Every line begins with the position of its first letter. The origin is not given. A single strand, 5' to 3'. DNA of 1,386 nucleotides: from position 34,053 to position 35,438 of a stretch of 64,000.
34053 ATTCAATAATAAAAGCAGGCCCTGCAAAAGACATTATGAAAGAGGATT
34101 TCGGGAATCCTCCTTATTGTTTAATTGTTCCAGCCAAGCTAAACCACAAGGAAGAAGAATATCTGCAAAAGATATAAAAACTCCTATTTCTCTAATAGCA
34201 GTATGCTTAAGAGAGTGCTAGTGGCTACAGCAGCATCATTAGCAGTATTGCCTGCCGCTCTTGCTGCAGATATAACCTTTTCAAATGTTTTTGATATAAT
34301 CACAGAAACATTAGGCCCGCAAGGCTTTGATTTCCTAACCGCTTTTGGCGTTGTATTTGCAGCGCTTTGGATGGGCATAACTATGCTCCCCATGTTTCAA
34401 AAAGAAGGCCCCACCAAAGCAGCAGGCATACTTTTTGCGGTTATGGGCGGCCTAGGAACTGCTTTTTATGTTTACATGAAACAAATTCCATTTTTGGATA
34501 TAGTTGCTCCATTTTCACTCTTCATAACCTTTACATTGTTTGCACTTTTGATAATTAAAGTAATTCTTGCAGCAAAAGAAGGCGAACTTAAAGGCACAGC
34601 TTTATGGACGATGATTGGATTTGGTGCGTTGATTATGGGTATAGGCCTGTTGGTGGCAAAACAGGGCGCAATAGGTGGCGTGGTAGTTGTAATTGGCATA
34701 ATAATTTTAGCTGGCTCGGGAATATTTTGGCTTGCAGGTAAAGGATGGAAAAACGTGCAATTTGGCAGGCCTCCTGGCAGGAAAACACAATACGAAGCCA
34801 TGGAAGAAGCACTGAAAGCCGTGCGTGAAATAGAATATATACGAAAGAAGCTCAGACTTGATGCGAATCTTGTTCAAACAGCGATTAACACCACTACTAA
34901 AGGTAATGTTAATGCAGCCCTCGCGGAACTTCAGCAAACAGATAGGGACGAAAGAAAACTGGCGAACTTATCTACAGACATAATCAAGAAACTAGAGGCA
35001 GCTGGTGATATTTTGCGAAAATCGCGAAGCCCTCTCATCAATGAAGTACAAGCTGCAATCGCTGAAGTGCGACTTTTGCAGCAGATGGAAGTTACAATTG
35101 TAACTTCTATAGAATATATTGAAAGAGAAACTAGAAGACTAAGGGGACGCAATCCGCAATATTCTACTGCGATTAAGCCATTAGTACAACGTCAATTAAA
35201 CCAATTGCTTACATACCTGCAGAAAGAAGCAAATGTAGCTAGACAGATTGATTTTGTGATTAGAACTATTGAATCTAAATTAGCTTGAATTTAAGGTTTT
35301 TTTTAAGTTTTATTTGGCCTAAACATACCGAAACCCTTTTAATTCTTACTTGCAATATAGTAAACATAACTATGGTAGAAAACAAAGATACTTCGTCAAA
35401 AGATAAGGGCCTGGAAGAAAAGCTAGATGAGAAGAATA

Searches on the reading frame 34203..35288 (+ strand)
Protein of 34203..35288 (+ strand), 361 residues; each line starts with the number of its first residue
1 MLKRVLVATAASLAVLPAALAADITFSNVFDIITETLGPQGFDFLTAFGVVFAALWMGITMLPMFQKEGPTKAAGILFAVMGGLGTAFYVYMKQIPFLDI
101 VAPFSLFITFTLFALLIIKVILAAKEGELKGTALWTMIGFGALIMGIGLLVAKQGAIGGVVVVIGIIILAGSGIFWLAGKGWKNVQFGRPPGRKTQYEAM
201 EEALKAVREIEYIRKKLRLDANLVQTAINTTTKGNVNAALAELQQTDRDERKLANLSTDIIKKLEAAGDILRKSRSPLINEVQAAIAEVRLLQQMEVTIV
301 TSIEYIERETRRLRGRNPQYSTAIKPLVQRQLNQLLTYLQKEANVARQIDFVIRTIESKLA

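Call 9: search_protein_families(library=ncbifam, proteins=[window:34203-35288:+], max_evalue=0.01)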
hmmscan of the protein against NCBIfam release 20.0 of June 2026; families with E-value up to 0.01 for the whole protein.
window:34203-35288:+ (361 aa): 1 family
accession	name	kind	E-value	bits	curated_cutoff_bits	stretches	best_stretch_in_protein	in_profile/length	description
TIGR00833.1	actII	subfamily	0.0081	14.5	874.7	0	189-311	428-550/910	MMPL family RND transporter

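Call 31: search_protein_families(library=pfam, proteins=[window:34203-35288:+], max_evalue=0.01)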
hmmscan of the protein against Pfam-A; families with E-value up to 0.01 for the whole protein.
window:34203-35288:+ (361 aa): 1 family
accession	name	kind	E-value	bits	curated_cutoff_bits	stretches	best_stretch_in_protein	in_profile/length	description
PF20959.2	BibA_N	-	0.0077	17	27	0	252-285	9-41/48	BibA adhesin stalk domain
